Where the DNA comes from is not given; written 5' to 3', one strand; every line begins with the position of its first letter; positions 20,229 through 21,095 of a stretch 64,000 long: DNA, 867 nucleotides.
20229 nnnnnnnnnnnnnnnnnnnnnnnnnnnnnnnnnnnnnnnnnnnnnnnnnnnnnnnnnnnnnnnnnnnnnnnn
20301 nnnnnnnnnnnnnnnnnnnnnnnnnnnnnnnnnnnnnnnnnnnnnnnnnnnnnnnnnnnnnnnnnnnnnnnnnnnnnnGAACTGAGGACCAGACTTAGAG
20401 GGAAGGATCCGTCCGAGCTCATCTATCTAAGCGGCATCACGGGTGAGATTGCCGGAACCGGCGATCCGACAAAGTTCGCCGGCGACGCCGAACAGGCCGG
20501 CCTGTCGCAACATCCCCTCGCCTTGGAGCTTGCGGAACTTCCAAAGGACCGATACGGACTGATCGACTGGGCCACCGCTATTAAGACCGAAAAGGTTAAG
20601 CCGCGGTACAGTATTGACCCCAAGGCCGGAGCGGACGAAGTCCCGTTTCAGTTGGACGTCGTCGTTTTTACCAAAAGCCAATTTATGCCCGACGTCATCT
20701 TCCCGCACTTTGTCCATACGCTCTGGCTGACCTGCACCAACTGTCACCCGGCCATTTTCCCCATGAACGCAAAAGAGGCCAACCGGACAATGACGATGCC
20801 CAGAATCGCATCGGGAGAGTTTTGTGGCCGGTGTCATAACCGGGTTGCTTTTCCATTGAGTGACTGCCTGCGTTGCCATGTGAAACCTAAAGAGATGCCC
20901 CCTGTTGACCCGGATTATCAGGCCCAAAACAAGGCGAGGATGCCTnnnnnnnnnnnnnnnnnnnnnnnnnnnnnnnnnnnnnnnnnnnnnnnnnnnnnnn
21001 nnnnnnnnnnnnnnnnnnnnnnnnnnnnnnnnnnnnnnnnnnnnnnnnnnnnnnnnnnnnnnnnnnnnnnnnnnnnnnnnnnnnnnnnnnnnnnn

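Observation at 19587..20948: Invasin/intimin-type Ig repeats fused to a triheme cytochrome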

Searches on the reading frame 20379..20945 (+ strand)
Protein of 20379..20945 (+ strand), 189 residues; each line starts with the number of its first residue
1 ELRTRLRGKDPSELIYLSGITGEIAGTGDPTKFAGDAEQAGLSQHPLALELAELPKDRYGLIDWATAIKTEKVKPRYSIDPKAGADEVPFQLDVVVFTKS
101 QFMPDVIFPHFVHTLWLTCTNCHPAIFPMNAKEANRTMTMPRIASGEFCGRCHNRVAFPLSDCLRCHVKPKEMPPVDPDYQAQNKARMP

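Call 31: search_protein_representatives(protein=window:20379-20945:+)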
Query: 189 residues. Proteins with E-value up to 0.001 (for the whole library): 1000; up to 1e-10: 613; up to 1e-30: 103. The best 150 are listed.
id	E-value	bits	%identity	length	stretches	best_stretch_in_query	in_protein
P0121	1.3e-142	488.1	47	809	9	48-173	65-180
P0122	1.3e-102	357.5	46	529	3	45-175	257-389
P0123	8.5e-101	351.6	78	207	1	5-184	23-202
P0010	3.8e-97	339.7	76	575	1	1-182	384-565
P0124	2.6e-93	327.2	38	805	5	50-168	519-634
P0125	3.2e-88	310.6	76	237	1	9-181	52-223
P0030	3.0e-78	278.1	67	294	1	9-182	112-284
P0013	5.4e-76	270.7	67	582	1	1-173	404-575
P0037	3.1e-70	251.9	69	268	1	6-173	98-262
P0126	7.6e-70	250.6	39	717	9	96-172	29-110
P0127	2.4e-68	245.7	48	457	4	51-174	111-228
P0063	6.6e-67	241.1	65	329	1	10-173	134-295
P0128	1.4e-64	233.5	38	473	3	36-169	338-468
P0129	2.0e-61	223.2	59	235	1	10-172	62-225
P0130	4.3e-60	218.8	41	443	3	51-168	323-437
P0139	4.4e-50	186.2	54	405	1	12-173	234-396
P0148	1.0e-43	165.4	47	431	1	2-171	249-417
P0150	4.7e-43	163.3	45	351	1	6-174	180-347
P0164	5.9e-38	146.6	45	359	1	10-171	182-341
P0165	6.6e-38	146.4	40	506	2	33-172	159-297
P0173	1.4e-36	142.1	35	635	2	21-177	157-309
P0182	6.8e-35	136.6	40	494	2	53-173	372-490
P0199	8.7e-33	129.7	45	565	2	51-177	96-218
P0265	1.5e-26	109.4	35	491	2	53-172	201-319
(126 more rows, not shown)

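Call 33: search_solved_structures(query=window:20379-20945:+, max_evalue=1, show_alignments=2)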
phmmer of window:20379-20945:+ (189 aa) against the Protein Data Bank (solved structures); distinct sequences matched with E-value up to 1: 7.
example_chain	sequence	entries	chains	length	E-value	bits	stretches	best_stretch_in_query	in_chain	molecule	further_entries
3ov0_A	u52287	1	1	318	1.1e-26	96.7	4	99-169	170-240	Cytochrome c family protein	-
3oue_A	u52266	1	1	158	4.6e-17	65.3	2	99-169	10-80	Cytochrome c family protein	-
3ouq_A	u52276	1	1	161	1.1e-10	44.5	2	104-168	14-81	Cytochrome c family protein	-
1rwj_A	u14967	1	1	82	1.1e-07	34.7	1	99-167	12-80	Cytochrome c family protein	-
2n91_A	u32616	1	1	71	0.61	12.7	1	103-169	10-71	Cytochrome C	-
4hb8_A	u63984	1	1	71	0.84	12.3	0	104-169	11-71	PpcA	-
1os6_A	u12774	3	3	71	0.89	12.2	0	104-169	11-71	PpcA | Cytochrome c3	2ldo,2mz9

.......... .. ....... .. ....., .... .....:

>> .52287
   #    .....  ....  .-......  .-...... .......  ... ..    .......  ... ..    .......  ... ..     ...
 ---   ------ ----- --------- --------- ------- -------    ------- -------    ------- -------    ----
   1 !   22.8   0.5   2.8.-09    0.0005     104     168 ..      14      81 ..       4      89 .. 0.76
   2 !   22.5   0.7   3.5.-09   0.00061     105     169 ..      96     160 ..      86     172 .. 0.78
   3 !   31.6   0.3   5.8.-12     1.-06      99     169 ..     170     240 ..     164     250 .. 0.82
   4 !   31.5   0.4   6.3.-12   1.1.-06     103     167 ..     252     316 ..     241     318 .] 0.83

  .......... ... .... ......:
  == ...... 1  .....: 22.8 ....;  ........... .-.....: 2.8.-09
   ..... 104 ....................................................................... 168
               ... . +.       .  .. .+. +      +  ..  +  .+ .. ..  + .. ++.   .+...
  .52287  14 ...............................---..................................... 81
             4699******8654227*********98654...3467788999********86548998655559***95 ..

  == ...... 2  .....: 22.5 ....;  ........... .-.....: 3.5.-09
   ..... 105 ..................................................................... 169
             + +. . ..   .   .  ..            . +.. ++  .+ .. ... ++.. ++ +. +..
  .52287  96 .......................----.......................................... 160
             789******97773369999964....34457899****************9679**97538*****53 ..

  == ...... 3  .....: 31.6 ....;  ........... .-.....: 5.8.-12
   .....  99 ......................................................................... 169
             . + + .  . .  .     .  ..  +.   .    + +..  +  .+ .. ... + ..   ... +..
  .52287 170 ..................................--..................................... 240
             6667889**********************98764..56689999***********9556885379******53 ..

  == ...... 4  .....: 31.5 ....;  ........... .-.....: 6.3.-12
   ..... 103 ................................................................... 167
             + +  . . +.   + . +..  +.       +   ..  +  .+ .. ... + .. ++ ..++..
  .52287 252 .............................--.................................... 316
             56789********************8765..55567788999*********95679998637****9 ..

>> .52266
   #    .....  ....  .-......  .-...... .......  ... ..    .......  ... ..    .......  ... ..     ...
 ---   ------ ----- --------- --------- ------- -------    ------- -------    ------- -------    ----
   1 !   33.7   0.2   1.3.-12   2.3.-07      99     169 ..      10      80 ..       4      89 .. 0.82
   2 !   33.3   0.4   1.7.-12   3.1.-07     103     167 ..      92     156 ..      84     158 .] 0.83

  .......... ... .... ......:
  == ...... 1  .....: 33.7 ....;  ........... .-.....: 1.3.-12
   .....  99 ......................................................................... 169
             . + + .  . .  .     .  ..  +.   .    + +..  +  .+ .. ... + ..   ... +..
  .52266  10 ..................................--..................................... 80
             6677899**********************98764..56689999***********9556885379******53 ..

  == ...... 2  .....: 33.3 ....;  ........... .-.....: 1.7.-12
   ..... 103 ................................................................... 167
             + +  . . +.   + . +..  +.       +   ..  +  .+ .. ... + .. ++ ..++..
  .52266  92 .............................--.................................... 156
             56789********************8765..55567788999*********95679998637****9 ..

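Call 61: search_protein_families(library=pfam, proteins=[P0139, P0148, P0150, P0164, P0173, P0165, P0199, P0265, P0122, P0182], max_evalue=0.001)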
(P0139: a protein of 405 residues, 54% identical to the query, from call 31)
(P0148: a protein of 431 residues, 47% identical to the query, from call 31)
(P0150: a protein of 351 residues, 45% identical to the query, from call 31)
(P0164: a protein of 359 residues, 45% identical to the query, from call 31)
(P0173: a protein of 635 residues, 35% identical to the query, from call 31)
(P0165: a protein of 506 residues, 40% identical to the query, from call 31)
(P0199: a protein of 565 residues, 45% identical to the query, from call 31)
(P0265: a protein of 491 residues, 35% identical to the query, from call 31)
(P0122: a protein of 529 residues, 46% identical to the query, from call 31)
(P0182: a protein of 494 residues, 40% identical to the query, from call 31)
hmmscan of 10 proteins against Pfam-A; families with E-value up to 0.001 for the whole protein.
P0139 (405 aa): 3 families
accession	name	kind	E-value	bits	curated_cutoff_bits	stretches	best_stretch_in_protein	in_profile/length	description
PF14522.11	Cytochrome_C7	-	1.3e-10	41.4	24.8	1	329-391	1-67/67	Cytochrome c7 and related cytochrome c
PF02085.21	Cytochrom_CIII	-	8.2e-05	23.3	22.9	1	325-399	17-91/101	Class III cytochrome C family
PF19077.6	Big_13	-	0.00048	21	27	0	136-210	21-95/102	Bacterial Ig-like domain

P0148 (431 aa): 3 families
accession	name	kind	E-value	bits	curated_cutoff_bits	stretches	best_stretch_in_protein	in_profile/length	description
PF02368.24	Big_2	-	1.2e-13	51.3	22.8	1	82-154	1-70/79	Bacterial Ig-like domain (group 2)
PF14522.11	Cytochrome_C7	-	2.3e-11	43.8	24.8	1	352-413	1-66/67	Cytochrome c7 and related cytochrome c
PF02085.21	Cytochrom_CIII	-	0.00068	20.4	22.9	0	345-417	13-86/101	Class III cytochrome C family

P0150 (351 aa): 1 family
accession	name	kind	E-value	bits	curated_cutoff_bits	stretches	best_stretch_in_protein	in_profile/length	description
PF14522.11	Cytochrome_C7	-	5.1e-09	36.3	24.8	1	280-341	1-67/67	Cytochrome c7 and related cytochrome c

P0164 (359 aa): 2 families
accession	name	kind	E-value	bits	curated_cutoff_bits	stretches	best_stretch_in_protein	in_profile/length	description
PF14522.11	Cytochrome_C7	-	1.1e-11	44.9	24.8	1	278-337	1-66/67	Cytochrome c7 and related cytochrome c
PF02085.21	Cytochrom_CIII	-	0.0001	23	22.9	0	273-323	16-53/101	Class III cytochrome C family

P0173 (635 aa): 3 families
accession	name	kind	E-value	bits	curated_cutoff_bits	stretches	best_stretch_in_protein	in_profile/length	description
PF03781.23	FGE-sulfatase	-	7.3e-49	167.2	23.3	1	404-632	3-254/255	Sulfatase-modifying factor enzyme 1-like domain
PF14522.11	Cytochrome_C7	-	2e-26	92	24.8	2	63-123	2-67/67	Cytochrome c7 and related cytochrome c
PF02085.21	Cytochrom_CIII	-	6.7e-06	26.8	22.9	0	53-108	11-54/101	Class III cytochrome C family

P0165 (506 aa): 1 family
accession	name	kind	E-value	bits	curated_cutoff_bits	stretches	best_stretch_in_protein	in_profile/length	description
PF14522.11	Cytochrome_C7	-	2e-24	85.6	24.8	2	45-106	1-67/67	Cytochrome c7 and related cytochrome c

P0199 (565 aa): 4 families
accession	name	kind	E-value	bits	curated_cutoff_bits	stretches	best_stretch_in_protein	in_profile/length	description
PF14522.11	Cytochrome_C7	-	1.5e-24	86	24.8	2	501-562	2-66/67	Cytochrome c7 and related cytochrome c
PF00034.26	Cytochrom_C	-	5.4e-20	72.9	21.3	2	241-329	3-88/90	Cytochrome c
PF13442.11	Cytochrome_CBB3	-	6.3e-18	65.3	27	2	241-327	5-68/68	Cytochrome C oxidase, cbb3-type, subunit III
PF13435.11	Cytochrome_C554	-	0.00021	22.6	20.8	0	155-194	45-84/84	Cytochrome c554 and c-prime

P0265 (491 aa): 1 family
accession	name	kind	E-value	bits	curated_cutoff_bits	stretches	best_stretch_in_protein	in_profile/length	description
PF14522.11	Cytochrome_C7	-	4e-23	81.5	24.8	2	69-129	2-67/67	Cytochrome c7 and related cytochrome c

P0122 (529 aa): 5 families
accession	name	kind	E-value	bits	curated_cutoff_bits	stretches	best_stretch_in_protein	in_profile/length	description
PF14522.11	Cytochrome_C7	-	2.4e-31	107.8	24.8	3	456-515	1-66/67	Cytochrome c7 and related cytochrome c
PF02085.21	Cytochrom_CIII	-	1.4e-10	41.8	22.9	0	317-392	16-93/101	Class III cytochrome C family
PF09699.15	Paired_CXXCH_1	-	0.00011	22.2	20.6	0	468-503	8-38/41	Doubled CXXCH motif (Paired_CXXCH_1)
PF00684.25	DnaJ_CXXCXGXG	-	0.00032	21.3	32.7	0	468-515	17-62/65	DnaJ central domain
PF17032.10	Zn_ribbon_15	-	0.00062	21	28.9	0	457-514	28-72/73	zinc-ribbon family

P0182 (494 aa): 10 families
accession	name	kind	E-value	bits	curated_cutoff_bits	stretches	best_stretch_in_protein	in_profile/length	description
PF13646.12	HEAT_2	-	1.2e-38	131.7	27.7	3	157-240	4-88/88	HEAT repeats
PF14522.11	Cytochrome_C7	-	2.3e-26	91.8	24.8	2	289-350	1-67/67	Cytochrome c7 and related cytochrome c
PF03130.22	HEAT_PBS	-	7.8e-26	88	20.9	1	49-70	5-26/27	PBS lyase HEAT-like repeat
PF02985.28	HEAT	-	1.2e-19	68.9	23.5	0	92-117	2-27/31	HEAT repeat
PF13513.12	HEAT_EZ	-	7.3e-16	58.7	27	0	91-117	29-55/55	HEAT-like repeat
PF02085.21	Cytochrom_CIII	-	2.2e-07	31.6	22.9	1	278-336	9-55/101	Class III cytochrome C family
PF12717.13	Cnd1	-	6.6e-07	30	26.4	0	184-246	21-89/162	non-SMC mitotic condensation complex subunit 1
PF00514.29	Arm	-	1.5e-05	25.3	20.6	0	91-116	13-38/41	Armadillo/beta-catenin-like repeat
PF01602.26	Adaptin_N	-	0.00036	19.7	37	0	94-148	83-141/524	Adaptin N terminal region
PF21581.3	SCD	-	0.00064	20.4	27.5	0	218-247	33-62/75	Stromalin conservative domain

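Call 67: predict_structure(alignment_id=A3)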
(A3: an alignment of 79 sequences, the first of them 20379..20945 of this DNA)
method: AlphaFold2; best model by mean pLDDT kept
length: 189 residues; sequences in the alignment: 79
mean_pLDDT: 51.6   pTM: 0.30
mean pLDDT of the five models: 51.6, 48.7, 47.0, 46.7, 43.6
residues with pLDDT >= 90: 0; 70-90: 20; 50-70: 66; < 50: 103
segments of 3 or more residues with pLDDT < 50: 28-47, 75-80, 88-123, 148-177, 187-189
pLDDT, mean of each block of 10 residues (from residue 1): 77 75 57 44 47 63 60 50 50 44 44 39 50 59 50 37 39 47 49
secondary structure, 60 per line:
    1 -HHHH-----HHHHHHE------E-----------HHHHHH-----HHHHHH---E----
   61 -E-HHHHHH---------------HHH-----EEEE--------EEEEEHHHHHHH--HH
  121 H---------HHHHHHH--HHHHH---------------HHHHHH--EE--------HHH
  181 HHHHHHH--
elements in order: H2-5 H11-16 H36-41 H47-52 H64-69 E93-96 E105-109 H110-116 H131-137 H140-144 H160-165 H178-187

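Call 70: search_protein_families(library=pfam, alignment_id=A4, max_evalue=0.001)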
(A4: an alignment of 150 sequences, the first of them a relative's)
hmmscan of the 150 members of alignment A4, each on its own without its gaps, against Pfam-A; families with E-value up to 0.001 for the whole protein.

A. member 1, P0121 (809 aa): 7 families
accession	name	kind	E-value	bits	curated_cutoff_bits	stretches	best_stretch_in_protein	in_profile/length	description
PF14522.11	Cytochrome_C7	-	1.1e-111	365.1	24.8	9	429-490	1-66/67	Cytochrome c7 and related cytochrome c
PF14537.11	Cytochrom_c3_2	-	2.4e-39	134.1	25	5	545-605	5-65/79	Cytochrome c3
PF02085.21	Cytochrom_CIII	-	2.1e-34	118.3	22.9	0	744-807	20-85/101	Class III cytochrome C family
PF00684.25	DnaJ_CXXCXGXG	-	3e-21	75.9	32.7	0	595-650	13-64/65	DnaJ central domain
PF05495.17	zf-CHY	-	1.2e-14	54.9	31.3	0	747-808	10-66/68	CHY zinc finger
PF18778.7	NAD1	-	1.6e-05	25.6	27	0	437-461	78-102/175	Novel AID APOBEC clade 1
PF18750.7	SNAD4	-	4.2e-05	24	27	0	437-461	59-83/130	Secreted Novel AID/APOBEC-like Deaminase 4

B. families by the number of members that match (of 150 scanned): 33 families (the first 25 are shown)
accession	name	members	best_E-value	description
PF14522.11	Cytochrome_C7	150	1.2e-156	Cytochrome c7 and related cytochrome c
PF02085.21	Cytochrom_CIII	86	2.1e-34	Class III cytochrome C family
PF14537.11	Cytochrom_c3_2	37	2.4e-39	Cytochrome c3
PF13435.11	Cytochrome_C554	19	6.8e-09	Cytochrome c554 and c-prime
PF00684.25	DnaJ_CXXCXGXG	14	3e-21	DnaJ central domain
PF09699.15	Paired_CXXCH_1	12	3.4e-11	Doubled CXXCH motif (Paired_CXXCH_1)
PF22113.1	Mtrc-MtrF_II-IV_dom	6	5.7e-12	Outer membrane cytochrome MtrC/MtrF-like, domains II/IV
PF05495.17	zf-CHY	4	1.2e-14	CHY zinc finger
PF02368.24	Big_2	3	5.3e-35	Bacterial Ig-like domain (group 2)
PF22359.2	Big-like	2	2.8e-15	Bacterial Ig-like domain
PF22678.1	Cytochrom_c_NrfB-like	2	1.9e-06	Cytochrome c-type protein NrfB-like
PF17032.10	Zn_ribbon_15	2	0.00027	zinc-ribbon family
PF03781.23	FGE-sulfatase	1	7.3e-49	Sulfatase-modifying factor enzyme 1-like domain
PF13646.12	HEAT_2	1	1.2e-38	HEAT repeats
PF03130.22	HEAT_PBS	1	7.8e-26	PBS lyase HEAT-like repeat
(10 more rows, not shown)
